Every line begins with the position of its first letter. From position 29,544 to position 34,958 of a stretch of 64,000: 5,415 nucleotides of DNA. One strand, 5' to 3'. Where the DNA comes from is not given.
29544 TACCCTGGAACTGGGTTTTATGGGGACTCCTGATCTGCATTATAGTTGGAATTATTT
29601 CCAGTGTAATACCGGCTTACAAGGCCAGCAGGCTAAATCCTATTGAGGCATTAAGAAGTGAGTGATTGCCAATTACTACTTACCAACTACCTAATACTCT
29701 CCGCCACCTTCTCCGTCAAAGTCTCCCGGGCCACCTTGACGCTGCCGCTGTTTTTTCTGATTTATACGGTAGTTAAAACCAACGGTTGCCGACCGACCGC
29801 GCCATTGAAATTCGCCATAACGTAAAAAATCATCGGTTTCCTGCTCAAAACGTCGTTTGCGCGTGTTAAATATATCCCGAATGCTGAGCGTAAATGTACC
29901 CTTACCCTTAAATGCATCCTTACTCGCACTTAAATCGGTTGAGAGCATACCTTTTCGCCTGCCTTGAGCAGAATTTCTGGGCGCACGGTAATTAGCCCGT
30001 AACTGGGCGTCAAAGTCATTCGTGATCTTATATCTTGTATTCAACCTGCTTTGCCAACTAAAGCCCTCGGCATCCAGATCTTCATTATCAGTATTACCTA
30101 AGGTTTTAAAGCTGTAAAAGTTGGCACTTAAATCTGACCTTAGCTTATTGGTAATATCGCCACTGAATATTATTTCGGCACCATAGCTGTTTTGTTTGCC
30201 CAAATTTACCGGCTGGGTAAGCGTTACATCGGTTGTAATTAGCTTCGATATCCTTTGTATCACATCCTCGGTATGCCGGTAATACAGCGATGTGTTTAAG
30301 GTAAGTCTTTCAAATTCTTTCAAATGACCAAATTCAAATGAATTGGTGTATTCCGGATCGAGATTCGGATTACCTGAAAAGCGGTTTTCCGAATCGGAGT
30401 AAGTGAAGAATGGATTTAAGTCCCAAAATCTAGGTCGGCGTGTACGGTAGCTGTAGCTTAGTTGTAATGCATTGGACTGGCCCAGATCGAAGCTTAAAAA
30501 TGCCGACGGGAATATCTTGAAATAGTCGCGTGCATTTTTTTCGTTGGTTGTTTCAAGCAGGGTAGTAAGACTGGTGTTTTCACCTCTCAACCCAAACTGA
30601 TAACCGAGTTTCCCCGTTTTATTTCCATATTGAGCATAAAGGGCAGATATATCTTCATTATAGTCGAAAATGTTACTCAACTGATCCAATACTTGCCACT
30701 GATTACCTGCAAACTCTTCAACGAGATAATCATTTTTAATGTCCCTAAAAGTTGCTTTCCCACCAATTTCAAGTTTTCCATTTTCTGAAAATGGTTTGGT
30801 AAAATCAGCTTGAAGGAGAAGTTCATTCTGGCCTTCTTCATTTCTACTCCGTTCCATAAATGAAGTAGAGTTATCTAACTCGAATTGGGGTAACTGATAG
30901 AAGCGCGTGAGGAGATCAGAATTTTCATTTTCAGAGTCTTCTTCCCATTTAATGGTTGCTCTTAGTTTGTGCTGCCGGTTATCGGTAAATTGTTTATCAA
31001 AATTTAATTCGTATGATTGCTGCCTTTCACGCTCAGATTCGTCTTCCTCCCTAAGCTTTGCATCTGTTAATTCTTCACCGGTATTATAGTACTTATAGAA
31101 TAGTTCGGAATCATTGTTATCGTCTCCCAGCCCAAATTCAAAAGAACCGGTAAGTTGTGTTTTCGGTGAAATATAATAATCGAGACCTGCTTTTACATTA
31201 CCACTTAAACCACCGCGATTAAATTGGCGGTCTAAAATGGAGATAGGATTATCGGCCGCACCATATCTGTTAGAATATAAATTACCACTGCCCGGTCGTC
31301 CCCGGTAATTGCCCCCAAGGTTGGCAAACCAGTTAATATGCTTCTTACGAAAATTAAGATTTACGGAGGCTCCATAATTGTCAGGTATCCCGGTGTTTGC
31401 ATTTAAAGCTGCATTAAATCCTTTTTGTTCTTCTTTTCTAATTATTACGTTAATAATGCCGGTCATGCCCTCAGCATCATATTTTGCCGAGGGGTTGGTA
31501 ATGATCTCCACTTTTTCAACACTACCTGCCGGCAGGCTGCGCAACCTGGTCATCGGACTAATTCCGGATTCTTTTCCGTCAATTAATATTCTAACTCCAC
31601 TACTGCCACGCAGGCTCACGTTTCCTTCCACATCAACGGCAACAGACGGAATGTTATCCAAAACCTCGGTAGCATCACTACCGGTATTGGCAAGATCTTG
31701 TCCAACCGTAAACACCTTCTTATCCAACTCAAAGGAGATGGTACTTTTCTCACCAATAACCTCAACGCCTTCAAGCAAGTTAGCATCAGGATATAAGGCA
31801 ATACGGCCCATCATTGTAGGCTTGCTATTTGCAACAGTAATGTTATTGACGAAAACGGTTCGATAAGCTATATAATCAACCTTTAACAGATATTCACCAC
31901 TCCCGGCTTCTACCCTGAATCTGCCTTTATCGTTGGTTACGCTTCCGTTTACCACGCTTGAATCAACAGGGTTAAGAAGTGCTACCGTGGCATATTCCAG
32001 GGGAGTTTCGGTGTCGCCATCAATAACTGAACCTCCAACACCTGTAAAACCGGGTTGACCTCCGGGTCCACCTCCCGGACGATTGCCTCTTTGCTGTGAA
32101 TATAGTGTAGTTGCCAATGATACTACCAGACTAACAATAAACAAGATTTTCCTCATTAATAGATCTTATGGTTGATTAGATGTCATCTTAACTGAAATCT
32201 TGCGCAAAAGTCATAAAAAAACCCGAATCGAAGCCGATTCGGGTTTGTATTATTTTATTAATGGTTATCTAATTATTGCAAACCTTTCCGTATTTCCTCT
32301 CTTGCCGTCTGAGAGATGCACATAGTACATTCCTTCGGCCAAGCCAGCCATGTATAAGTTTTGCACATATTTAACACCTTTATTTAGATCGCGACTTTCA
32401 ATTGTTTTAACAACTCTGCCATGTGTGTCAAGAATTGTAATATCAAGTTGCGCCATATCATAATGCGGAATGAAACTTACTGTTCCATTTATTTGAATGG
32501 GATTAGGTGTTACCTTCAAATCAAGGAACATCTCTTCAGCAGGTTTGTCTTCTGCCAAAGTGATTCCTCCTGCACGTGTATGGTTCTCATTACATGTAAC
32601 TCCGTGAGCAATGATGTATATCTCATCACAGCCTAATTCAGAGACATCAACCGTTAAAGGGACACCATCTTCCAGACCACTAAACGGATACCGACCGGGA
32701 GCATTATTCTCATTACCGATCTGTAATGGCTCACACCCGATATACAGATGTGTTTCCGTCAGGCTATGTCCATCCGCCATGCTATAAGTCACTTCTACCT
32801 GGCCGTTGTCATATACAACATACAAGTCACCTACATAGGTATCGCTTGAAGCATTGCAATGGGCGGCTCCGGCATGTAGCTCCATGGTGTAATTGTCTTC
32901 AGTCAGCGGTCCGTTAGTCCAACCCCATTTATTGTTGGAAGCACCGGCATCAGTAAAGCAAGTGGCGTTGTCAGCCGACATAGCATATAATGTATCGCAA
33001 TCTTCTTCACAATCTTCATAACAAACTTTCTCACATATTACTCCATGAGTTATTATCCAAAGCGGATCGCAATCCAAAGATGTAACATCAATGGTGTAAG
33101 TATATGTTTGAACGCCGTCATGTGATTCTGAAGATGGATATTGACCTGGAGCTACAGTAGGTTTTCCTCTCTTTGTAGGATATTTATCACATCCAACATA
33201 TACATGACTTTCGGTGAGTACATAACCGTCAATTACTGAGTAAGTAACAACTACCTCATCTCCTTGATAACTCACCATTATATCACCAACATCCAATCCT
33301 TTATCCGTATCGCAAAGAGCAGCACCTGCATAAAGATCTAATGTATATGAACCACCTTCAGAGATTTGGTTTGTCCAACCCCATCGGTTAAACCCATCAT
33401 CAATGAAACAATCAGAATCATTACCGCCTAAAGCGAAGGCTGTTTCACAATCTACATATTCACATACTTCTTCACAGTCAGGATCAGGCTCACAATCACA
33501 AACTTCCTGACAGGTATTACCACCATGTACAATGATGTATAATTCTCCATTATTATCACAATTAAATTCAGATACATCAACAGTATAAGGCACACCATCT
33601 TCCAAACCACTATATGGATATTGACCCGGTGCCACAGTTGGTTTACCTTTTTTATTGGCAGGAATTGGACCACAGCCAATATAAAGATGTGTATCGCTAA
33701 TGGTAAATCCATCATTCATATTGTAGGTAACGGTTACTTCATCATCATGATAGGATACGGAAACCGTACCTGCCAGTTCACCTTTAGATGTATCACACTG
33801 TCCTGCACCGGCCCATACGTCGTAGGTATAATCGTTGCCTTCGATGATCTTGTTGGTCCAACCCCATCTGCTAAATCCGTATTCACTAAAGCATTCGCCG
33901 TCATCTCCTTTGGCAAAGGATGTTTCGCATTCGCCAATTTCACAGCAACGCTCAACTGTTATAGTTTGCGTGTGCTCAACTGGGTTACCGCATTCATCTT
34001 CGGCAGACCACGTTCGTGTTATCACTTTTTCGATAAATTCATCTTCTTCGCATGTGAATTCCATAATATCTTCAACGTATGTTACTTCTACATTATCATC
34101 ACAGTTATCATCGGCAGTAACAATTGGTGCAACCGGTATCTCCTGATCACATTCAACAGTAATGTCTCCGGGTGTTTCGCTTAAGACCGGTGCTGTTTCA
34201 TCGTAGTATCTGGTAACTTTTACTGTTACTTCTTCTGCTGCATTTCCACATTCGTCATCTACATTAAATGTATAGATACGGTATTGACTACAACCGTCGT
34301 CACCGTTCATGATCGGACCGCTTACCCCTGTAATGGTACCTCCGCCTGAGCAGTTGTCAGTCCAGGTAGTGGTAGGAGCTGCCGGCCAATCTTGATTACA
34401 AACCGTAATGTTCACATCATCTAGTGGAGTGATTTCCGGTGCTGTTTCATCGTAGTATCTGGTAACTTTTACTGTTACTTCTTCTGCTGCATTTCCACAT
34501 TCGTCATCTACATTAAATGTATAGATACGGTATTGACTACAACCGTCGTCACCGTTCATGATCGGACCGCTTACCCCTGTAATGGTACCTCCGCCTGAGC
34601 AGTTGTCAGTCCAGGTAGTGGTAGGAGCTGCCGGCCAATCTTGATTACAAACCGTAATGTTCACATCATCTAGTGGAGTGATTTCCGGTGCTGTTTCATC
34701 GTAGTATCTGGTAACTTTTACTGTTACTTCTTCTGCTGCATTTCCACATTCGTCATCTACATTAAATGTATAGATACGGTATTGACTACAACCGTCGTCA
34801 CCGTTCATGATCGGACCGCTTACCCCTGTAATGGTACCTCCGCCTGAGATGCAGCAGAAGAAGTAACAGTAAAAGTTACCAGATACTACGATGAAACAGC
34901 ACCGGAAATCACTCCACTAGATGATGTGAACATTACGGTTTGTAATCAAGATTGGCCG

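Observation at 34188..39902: Giant T9SS adhesin gene interrupted by an inverted 5,001-bp block of 20 near-identical 249-bp repeat units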

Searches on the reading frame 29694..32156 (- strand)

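Call 9: search_protein_families(library=pfam, proteins=[window:29694-32156:-], max_evalue=0.01)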
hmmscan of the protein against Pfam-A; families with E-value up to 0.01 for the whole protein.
window:29694-32156:- (821 aa): 4 families
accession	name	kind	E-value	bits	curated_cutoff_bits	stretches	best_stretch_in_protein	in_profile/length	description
PF14905.12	OMP_b-brl_3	-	4.1e-115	385.5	27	1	392-796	4-408/408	Outer membrane protein beta-barrel family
PF00593.30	TonB_dep_Rec_b-barrel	-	2.3e-24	87.5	27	1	329-746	9-421/436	TonB dependent receptor-like, beta-barrel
PF13620.12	CarboxypepD_reg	-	4.3e-10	40.3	32.3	1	40-116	2-77/82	Carboxypeptidase regulatory-like domain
PF13715.12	CarbopepD_reg_2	-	1.8e-08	34.8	32.2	1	41-133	2-88/88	CarboxypepD_reg-like domain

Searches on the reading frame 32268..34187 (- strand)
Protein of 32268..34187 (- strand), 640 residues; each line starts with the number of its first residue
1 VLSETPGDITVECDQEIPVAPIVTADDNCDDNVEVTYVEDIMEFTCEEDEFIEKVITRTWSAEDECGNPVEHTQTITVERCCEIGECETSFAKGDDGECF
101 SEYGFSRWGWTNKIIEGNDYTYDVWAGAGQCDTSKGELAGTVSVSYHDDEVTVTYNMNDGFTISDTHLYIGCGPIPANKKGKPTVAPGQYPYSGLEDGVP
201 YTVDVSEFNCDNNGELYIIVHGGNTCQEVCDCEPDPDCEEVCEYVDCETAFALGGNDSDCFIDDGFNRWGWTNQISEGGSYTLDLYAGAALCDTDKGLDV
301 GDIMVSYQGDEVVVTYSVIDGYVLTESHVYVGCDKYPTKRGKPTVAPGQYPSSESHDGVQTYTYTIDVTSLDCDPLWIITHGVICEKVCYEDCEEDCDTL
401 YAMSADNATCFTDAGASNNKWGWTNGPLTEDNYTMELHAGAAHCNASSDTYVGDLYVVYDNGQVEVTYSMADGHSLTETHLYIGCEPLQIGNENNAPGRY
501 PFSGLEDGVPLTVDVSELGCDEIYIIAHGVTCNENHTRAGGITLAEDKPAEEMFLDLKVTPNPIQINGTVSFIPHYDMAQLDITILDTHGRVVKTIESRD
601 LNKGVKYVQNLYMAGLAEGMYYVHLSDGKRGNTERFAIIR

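Call 36: search_protein_families(library=ncbifam, proteins=[window:32268-34187:-], max_evalue=0.1)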
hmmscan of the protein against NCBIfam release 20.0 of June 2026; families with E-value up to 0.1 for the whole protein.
window:32268-34187:- (640 aa): 2 families
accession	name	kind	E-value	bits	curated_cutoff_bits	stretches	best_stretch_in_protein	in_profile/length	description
TIGR04183.1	Por_Secre_tail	domain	2.3e-05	24.3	23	1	559-636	1-69/72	T9SS type A sorting domain-containing protein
NF009276.0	PRK12633.1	equivalog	0.021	14.6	383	1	577-609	127-159/234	flagellar basal body rod modification protein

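Call 37: search_protein_families(library=pfam, proteins=[window:32268-33899:-], max_evalue=0.1)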
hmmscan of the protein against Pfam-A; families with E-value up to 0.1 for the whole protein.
window:32268-33899:- (544 aa): 1 family
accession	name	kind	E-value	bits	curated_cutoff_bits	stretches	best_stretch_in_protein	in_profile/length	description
PF18962.6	Por_Secre_tail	-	6.8e-06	26.7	27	1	465-542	3-75/75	Secretion system C-terminal sorting domain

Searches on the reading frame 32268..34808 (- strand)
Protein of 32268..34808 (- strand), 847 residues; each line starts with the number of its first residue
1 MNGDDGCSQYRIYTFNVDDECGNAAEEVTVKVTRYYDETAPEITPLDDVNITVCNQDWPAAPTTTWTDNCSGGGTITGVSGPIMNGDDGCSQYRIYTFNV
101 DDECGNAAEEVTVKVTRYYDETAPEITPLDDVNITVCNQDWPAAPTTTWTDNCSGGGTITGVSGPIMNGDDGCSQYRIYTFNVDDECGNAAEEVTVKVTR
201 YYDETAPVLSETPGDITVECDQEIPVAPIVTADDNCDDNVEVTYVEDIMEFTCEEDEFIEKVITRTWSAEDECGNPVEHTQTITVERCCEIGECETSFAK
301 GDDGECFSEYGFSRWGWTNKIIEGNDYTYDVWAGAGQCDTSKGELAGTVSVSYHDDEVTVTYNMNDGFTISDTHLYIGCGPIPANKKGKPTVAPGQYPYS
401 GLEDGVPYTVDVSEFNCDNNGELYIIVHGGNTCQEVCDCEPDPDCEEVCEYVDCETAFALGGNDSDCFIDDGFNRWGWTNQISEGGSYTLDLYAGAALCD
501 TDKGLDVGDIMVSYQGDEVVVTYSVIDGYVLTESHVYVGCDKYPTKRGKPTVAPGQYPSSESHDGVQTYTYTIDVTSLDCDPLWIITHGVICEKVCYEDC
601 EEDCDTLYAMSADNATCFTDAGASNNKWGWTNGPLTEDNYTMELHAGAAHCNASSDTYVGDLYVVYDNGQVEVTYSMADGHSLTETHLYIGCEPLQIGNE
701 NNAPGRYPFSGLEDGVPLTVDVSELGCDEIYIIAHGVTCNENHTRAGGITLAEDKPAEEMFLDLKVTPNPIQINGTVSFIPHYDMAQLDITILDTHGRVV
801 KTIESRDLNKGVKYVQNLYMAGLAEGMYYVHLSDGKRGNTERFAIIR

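Call 9: search_protein_families(library=pfam, proteins=[window:32268-34808:-], max_evalue=0.01)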
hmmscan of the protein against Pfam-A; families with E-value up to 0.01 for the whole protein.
window:32268-34808:- (847 aa): 2 families
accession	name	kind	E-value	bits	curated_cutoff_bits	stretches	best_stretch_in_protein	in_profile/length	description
PF23237.1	HYR_4C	-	5.5e-13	49.3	27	3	210-285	3-73/73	HYR-like domain with 4 cysteines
PF18962.6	Por_Secre_tail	-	1.2e-05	26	27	1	768-845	3-75/75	Secretion system C-terminal sorting domain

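Call 11: find_homologous_proteins(query=window:32268-34808:-, max_evalue=1e-10)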
Query window:32268-34808:- (847 aa): 595 proteins with E <= 1e-10 among 8000 candidates; the best 120 are listed.
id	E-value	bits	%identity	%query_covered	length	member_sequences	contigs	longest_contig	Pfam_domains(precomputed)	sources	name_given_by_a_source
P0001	0.0e+0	2006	100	100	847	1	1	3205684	PF23237.2,PF18962.8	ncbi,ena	-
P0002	0.0e+0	1461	51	34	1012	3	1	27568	PF23237.2,PF02494.23,PF18962.8,PF08820.17,PF20902.3,PF12301.14,PF18464.7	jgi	jgi:c-di-GMP-binding flagellar brake protein YcgR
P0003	0.0e+0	1023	45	52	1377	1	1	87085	PF06486.17,PF18962.8,PF19017.7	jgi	jgi:hypothetical protein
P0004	2.3e-267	908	45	51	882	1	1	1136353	PF18962.8,PF19017.7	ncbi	ncbi:T9SS type A sorting domain-containing protein, partial [Salinimicrobium gaetbulicola]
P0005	1.3e-199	683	48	33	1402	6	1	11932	PF23237.2,PF22352.3,PF02494.23,PF24269.2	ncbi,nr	ncbi:MAG: HYR domain-containing protein, partial [Flavobacteriaceae bacterium]|nr:HYR domain-contain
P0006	1.1e-198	680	46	28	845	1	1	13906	PF23237.2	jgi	-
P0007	1.2e-162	561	41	38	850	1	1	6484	PF18962.8,PF09697.17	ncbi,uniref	ncbi:T9SS type A sorting domain-containing protein, partial [Flavobacterium sp. LB1P62]|uniref:T9SS 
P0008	4.5e-160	553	43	28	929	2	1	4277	PF23237.2,PF13585.13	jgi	-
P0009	1.2e-146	508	34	33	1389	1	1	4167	PF23237.2,PF16403.12,PF20164.5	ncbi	ncbi:MAG: hypothetical protein D6714_14120, partial [Bacteroidetes bacterium]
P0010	1.9e-146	508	44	33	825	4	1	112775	PF23237.2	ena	-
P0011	9.6e-131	456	34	33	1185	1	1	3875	PF23237.2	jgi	-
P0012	1.7e-129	451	30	39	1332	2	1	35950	PF23237.2,PF18962.8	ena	-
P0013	7.1e-128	446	33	33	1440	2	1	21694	PF23237.2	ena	-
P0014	4.6e-121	424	41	51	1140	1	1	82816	PF18962.8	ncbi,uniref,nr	ncbi:T9SS type A sorting domain-containing protein [Hanstruepera flava]|uniref:T9SS type A sorting d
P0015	3.4e-118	414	42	48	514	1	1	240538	PF18962.8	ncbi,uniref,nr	ncbi:hypothetical protein DFQ07_3169 [Tenacibaculum caenipelagi]|uniref:Uncharacterized protein n=1 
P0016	6.2e-117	410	63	28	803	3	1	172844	PF13573.13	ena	-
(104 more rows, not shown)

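Call 12: find_encoding_contigs(protein=P0001, flank=10000, max_places=10)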
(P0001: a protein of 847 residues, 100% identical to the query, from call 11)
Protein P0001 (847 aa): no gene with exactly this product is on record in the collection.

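Call 44: find_encoding_contigs(protein=P0016, flank=8000, max_places=3)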
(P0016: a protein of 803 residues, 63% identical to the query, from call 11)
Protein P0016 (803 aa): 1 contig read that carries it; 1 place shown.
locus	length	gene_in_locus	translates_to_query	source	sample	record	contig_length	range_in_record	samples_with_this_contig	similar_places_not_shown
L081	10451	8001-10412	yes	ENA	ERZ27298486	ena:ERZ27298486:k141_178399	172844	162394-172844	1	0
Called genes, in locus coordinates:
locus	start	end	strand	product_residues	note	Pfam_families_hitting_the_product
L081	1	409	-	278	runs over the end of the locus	PF13174:TPR_6 (faint), PF13525:YfiO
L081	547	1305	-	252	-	PF00072:Response_reg, PF04397:LytTR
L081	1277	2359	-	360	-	PF06580:His_kinase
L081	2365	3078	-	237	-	PF22570:LiaF-TM, PF18917:LiaI-LiaF-like_TM1 (weak), PF09922:LiaF-like_C (weak)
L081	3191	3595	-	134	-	PF11026:DUF2721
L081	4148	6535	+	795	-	PF13620:CarboxypepD_reg, PF13715:CarbopepD_reg_2, PF07715:Plug, PF00593:TonB_dep_Rec_b-barrel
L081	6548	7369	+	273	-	-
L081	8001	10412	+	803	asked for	PF13573:SprB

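Call 45: find_encoding_contigs(protein=P0004, flank=8000, max_places=3)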
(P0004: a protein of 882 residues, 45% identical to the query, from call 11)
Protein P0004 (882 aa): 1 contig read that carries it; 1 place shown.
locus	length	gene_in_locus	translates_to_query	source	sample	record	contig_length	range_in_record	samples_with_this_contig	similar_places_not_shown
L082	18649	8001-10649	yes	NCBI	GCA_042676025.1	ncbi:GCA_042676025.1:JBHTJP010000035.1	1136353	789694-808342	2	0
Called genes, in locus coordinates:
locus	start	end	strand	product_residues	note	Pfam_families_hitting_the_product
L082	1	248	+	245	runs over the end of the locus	-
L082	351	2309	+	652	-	PF14121:Porin_10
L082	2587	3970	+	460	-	PF13895:Ig_2 (faint), PF18962:Por_Secre_tail (weak)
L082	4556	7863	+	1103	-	PF19017:DUF5746 (faint)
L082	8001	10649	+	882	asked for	PF19017:DUF5746 (faint), PF18962:Por_Secre_tail (weak)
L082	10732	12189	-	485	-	PF14691:Fer4_20, PF00070:Pyr_redox (weak), PF00890:FAD_binding_2 (weak), PF01266:DAO (weak), PF01494:FAD_binding_3 (weak), PF03486:HI0933_like (weak), PF07992:Pyr_redox_2, PF13450:NAD_binding_8, +7 more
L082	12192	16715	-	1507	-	PF00310:GATase_2, PF04898:Glu_syn_central, PF01645:Glu_synthase, PF01493:GXGXG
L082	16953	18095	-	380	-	PF02771:Acyl-CoA_dh_N, PF02770:Acyl-CoA_dh_M, PF22924:ACOX_C_alpha1 (faint), PF00441:Acyl-CoA_dh_1, PF08028:Acyl-CoA_dh_2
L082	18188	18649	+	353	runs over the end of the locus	PF03702:AnmK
